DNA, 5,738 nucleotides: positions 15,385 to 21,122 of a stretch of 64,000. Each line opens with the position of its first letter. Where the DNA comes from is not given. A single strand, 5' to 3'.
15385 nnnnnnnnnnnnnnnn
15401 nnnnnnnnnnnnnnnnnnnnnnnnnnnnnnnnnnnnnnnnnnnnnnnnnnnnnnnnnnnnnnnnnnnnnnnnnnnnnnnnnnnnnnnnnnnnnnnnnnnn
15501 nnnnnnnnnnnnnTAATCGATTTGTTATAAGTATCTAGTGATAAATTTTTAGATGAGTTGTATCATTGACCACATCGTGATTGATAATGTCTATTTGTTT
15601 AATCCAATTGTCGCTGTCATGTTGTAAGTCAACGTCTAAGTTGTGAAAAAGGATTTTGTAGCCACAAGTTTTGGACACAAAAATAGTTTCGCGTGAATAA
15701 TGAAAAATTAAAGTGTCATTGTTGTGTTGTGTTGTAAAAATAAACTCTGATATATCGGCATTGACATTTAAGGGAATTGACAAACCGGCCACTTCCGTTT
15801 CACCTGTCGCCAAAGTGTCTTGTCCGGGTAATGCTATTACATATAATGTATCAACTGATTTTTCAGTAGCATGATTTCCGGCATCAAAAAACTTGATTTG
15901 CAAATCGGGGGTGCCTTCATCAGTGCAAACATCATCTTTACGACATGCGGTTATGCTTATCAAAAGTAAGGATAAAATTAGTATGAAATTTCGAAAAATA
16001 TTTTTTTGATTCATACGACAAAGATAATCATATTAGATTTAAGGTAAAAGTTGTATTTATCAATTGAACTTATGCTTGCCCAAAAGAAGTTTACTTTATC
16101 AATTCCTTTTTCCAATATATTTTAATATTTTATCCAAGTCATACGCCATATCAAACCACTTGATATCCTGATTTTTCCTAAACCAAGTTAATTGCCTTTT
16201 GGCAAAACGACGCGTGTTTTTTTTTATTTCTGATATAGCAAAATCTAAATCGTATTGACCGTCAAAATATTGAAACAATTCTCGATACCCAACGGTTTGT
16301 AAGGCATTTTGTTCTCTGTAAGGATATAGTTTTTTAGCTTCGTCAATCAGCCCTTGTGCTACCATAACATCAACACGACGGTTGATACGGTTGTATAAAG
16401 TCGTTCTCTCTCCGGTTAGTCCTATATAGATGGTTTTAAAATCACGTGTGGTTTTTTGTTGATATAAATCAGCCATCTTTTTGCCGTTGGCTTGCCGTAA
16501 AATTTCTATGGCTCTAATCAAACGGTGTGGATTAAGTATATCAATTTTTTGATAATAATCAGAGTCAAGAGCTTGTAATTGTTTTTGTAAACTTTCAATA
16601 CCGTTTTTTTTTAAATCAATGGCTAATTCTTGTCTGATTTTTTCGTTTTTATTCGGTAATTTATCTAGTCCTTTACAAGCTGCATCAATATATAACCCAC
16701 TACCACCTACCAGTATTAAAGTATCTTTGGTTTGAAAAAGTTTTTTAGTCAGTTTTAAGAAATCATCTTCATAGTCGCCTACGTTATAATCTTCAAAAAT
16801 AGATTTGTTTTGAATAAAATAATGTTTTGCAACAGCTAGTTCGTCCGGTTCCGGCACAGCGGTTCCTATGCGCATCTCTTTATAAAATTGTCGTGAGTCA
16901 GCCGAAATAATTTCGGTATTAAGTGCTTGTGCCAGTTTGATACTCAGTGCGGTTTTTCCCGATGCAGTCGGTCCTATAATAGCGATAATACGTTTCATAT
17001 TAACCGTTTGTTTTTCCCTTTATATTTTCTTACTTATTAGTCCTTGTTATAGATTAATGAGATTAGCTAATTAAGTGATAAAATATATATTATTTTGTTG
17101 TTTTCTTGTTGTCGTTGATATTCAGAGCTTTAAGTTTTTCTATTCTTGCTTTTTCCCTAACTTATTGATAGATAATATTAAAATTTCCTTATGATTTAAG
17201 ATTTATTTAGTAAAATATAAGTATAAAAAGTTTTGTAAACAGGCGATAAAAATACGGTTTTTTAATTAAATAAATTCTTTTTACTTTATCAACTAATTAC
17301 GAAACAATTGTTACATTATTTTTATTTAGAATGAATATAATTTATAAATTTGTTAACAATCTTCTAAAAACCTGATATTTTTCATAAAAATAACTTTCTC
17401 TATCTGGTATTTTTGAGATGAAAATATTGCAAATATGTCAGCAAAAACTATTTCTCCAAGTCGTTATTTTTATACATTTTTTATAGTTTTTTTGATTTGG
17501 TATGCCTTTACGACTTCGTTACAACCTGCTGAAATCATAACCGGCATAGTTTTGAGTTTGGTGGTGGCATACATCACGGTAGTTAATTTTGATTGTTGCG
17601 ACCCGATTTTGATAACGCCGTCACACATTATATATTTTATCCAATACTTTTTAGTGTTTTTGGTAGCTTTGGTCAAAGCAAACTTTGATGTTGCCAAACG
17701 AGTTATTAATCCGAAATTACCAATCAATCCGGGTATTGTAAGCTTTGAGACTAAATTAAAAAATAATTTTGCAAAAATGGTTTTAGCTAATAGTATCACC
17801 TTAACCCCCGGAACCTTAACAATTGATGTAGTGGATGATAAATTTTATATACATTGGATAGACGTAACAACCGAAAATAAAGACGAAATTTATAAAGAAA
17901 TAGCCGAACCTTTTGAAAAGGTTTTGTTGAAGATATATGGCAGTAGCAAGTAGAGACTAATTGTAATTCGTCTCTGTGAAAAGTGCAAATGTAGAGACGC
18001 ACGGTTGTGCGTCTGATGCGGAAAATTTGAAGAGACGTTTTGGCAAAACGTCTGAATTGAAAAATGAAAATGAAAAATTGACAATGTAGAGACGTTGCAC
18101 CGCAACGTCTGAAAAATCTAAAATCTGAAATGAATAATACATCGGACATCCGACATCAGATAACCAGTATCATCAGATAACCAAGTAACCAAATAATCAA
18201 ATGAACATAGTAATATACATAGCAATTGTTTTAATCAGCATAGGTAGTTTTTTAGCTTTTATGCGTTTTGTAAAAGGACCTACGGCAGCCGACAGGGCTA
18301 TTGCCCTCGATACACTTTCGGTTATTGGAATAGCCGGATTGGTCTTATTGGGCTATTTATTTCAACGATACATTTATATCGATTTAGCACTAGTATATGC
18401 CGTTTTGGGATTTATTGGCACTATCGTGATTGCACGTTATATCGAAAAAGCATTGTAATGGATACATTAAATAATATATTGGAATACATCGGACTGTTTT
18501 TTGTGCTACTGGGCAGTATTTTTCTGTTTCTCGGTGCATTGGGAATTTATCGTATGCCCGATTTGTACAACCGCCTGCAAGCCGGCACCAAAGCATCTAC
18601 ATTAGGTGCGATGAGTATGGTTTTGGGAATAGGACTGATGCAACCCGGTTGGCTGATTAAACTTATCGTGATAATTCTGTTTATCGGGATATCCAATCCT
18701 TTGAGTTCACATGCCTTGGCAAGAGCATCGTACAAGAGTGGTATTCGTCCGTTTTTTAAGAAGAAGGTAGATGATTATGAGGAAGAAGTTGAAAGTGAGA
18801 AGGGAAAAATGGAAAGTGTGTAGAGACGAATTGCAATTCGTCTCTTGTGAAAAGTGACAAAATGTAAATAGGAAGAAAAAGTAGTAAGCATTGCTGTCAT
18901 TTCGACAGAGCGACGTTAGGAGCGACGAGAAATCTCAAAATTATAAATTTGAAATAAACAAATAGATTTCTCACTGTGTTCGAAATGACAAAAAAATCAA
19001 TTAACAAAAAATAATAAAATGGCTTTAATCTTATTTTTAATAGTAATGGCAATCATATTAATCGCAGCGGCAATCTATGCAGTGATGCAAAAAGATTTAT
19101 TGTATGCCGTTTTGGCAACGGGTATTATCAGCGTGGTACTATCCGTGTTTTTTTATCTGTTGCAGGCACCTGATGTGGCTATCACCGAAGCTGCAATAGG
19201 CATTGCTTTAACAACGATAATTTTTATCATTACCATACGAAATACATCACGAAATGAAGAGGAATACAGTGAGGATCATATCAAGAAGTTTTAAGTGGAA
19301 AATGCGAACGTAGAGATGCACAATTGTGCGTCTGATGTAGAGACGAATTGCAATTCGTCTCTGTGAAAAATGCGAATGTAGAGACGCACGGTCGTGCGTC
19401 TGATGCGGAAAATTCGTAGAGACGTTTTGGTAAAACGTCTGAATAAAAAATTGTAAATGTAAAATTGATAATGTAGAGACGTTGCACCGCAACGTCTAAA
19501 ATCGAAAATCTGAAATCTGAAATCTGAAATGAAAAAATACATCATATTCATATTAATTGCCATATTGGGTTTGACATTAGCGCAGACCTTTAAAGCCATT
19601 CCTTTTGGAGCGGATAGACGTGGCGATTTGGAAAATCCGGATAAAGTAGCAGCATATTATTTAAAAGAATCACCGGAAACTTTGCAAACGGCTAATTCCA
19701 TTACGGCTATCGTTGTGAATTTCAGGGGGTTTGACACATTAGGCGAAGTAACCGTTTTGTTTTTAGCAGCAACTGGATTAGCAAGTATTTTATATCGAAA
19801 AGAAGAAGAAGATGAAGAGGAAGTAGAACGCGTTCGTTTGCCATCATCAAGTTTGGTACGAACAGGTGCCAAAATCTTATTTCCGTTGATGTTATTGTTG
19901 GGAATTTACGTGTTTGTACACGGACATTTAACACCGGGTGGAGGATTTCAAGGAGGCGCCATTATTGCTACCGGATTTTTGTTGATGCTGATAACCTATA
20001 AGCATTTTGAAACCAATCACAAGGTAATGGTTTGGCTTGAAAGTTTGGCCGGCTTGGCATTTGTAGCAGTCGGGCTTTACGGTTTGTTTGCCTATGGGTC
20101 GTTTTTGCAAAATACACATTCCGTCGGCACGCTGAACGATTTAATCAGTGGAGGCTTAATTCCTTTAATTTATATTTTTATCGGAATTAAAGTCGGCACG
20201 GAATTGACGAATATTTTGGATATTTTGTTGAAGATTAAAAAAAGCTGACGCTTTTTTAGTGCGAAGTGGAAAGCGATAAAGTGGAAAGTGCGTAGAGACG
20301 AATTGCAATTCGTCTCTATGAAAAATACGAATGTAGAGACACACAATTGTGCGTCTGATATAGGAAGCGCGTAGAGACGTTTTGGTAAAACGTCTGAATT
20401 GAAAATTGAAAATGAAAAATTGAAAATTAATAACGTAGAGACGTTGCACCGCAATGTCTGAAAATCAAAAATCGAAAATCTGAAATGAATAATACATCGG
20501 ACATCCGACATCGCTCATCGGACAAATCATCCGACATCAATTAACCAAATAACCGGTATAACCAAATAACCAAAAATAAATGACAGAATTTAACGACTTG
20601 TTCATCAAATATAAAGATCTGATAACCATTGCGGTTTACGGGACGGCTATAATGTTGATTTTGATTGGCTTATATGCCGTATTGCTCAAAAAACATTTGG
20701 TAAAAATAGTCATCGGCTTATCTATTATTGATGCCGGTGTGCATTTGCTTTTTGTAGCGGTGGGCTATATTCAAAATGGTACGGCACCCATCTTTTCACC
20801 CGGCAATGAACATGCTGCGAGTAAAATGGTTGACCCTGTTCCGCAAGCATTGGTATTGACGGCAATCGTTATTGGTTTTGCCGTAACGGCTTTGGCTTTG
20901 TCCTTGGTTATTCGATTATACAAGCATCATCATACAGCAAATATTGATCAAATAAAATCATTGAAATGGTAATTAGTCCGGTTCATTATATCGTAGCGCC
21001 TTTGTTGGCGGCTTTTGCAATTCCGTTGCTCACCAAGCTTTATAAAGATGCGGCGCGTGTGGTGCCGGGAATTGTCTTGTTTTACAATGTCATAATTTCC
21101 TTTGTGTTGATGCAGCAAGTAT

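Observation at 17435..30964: Archaeal MBX/MBS-style 13-subunit Mrp-linked complex in a flavobacterial-type genome that does not look like a hydrogenase or a canonical complex I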

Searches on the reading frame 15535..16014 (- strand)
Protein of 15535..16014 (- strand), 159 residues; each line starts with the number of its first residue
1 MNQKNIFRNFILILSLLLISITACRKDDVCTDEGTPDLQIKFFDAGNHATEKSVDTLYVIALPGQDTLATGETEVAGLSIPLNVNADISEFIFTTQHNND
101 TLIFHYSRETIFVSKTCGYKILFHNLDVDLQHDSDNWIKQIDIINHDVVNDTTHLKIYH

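Call 27: search_protein_families(library=pfam, proteins=[window:15535-16014:-], max_evalue=0.0001)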
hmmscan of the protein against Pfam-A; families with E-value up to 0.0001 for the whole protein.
window:15535-16014:- (159 aa): 1 family
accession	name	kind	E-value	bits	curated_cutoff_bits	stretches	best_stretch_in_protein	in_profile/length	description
PF20050.4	DUF6452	-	1.9e-19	70.3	27.1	1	56-159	1-108/108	Family of unknown function (DUF6452)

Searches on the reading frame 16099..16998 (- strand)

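Call 27: search_protein_families(library=pfam, proteins=[window:16099-16998:-], max_evalue=0.0001)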
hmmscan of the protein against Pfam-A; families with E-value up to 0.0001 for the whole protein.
window:16099-16998:- (299 aa): 2 families
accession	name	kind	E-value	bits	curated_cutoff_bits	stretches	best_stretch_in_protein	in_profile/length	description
PF01715.23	IPPT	-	8e-76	255.3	23.6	1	37-275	1-242/243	IPP transferase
PF01745.22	IPT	-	1.6e-13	51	20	1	4-100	3-99/233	Isopentenyl transferase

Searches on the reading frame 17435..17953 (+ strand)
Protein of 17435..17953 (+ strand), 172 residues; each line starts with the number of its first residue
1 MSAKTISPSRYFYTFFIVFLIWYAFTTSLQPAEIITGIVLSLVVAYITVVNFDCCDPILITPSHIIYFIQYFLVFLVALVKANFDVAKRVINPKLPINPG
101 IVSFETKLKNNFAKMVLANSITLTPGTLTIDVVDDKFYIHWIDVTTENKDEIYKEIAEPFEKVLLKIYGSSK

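Call 4: search_protein_families(library=pfam, proteins=[window:17435-17953:+], max_evalue=0.01)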
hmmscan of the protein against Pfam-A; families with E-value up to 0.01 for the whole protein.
window:17435-17953:+ (172 aa): 1 family
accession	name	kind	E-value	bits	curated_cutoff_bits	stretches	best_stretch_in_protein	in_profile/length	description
PF01899.21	MNHE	-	3.1e-42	144.2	27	1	16-167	2-145/145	Na+/H+ ion antiporter subunit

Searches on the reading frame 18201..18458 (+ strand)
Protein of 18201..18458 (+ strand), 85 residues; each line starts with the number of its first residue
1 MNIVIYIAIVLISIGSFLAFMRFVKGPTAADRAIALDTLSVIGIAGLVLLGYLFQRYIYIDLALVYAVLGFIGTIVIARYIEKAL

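Call 4: search_protein_families(library=pfam, proteins=[window:18201-18458:+], max_evalue=0.01)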
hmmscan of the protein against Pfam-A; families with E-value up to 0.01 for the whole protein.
window:18201-18458:+ (85 aa): 1 family
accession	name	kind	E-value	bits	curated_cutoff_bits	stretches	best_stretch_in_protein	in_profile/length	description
PF04066.18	MrpF_PhaF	-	4.6e-19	69.1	23.3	1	30-82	1-53/53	Multiple resistance and pH regulation protein F (MrpF / PhaF)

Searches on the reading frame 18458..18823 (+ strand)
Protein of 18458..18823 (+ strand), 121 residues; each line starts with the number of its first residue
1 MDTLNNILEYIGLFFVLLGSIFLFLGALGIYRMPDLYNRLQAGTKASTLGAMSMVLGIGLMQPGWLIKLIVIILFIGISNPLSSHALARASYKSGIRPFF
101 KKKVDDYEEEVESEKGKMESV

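Call 4: search_protein_families(library=pfam, proteins=[window:18458-18823:+], max_evalue=0.01)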
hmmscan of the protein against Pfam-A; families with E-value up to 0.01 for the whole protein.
window:18458-18823:+ (121 aa): 1 family
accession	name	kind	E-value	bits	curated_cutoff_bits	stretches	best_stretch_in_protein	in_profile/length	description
PF03334.19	PhaG_MnhG_YufB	-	4.1e-25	88.3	23.4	1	15-92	1-80/80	Na+/H+ antiporter subunit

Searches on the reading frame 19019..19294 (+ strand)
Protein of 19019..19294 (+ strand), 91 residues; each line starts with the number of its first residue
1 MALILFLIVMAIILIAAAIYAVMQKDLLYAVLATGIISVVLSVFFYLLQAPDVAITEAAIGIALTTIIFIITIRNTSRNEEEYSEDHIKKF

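Call 4: search_protein_families(library=pfam, proteins=[window:19019-19294:+], max_evalue=0.01)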
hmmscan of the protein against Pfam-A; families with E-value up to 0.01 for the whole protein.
window:19019-19294:+ (91 aa): 2 families
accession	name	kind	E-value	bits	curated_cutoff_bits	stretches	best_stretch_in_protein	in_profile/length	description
PF13244.11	MbhD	-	7.2e-20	71.3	27.2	1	12-78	1-67/67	MBH, subunit D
PF00499.25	Oxidored_q3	-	0.0013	18.9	33.2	1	18-85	2-69/146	NADH-ubiquinone/plastoquinone oxidoreductase chain 6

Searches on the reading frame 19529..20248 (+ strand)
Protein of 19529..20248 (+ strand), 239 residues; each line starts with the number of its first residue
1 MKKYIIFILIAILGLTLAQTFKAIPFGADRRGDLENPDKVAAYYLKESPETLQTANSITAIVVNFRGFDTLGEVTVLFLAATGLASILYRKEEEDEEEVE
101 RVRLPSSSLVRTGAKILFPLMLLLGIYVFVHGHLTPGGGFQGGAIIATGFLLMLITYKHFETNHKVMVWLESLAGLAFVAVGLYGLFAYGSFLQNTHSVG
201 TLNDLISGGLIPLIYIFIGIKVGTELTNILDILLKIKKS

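Call 4: search_protein_families(library=pfam, proteins=[window:19529-20248:+], max_evalue=0.01)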
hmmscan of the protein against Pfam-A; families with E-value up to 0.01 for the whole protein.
window:19529-20248:+ (239 aa): 5 families
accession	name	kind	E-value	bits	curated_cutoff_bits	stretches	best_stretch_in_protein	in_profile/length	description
PF04039.18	MnhB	-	2.6e-25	89.5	22.5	1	110-226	2-125/127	Domain related to MnhB subunit of Na+/H+ antiporter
PF20501.3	MbhE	-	1.3e-09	38.4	27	1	36-90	29-83/98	MBH, subunit E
PF07331.16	TctB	-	0.00044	20.9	29.1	1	77-189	38-130/137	Tripartite tricarboxylate transporter TctB family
PF03977.18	OAD_beta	-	0.0038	16.7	31.6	0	176-227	198-249/349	Na+-transporting oxaloacetate decarboxylase beta subunit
PF09878.14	DUF2105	-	0.0066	16.6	32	1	122-179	103-158/200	Predicted membrane protein (DUF2105)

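Call 64: search_solved_structures(query=window:19529-20248:+, max_evalue=0.001, show_alignments=0)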
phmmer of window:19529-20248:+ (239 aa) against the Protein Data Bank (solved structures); distinct sequences matched with E-value up to 0.001: 7.
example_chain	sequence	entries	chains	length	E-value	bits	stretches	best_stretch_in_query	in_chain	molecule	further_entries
6u8y_E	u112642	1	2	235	1e-54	188.8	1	2-235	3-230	Monovalent cation/H+ antiporter subunit B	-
6cfw_F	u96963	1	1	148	2.5e-16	63.2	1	109-232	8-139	Monovalent cation/H+ antiporter subunit B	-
7d3u_A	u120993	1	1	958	2.2e-12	50.3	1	39-199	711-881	Monovalent Na+/H+ antiporter subunit A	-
6cfw_E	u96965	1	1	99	3.9e-08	36.4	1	12-93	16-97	MBH subunit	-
6z16_B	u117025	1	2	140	3.7e-07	33.2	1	109-199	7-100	Multisubunit Na+/H+ antiporter, B subunit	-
6z16_A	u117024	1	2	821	2e-06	30.8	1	11-96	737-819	Multisubunit Na+/H+ antiporter, A subunit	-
6iva_A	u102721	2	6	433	0.00012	25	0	180-227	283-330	Oxaloacetate decarboxylase beta chain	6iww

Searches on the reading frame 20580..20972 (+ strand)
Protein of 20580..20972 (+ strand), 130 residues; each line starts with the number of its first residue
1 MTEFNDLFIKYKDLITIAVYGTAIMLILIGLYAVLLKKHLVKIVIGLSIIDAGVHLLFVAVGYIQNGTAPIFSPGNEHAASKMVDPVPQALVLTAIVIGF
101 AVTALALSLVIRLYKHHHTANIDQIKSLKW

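Call 4: search_protein_families(library=pfam, proteins=[window:20580-20972:+], max_evalue=0.01)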
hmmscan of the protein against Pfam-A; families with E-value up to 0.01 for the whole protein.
window:20580-20972:+ (130 aa): 1 family
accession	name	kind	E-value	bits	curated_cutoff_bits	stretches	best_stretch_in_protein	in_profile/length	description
PF00420.29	Oxidored_q2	-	4.7e-28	97.2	26.1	1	20-130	3-95/95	NADH-ubiquinone/plastoquinone oxidoreductase chain 4L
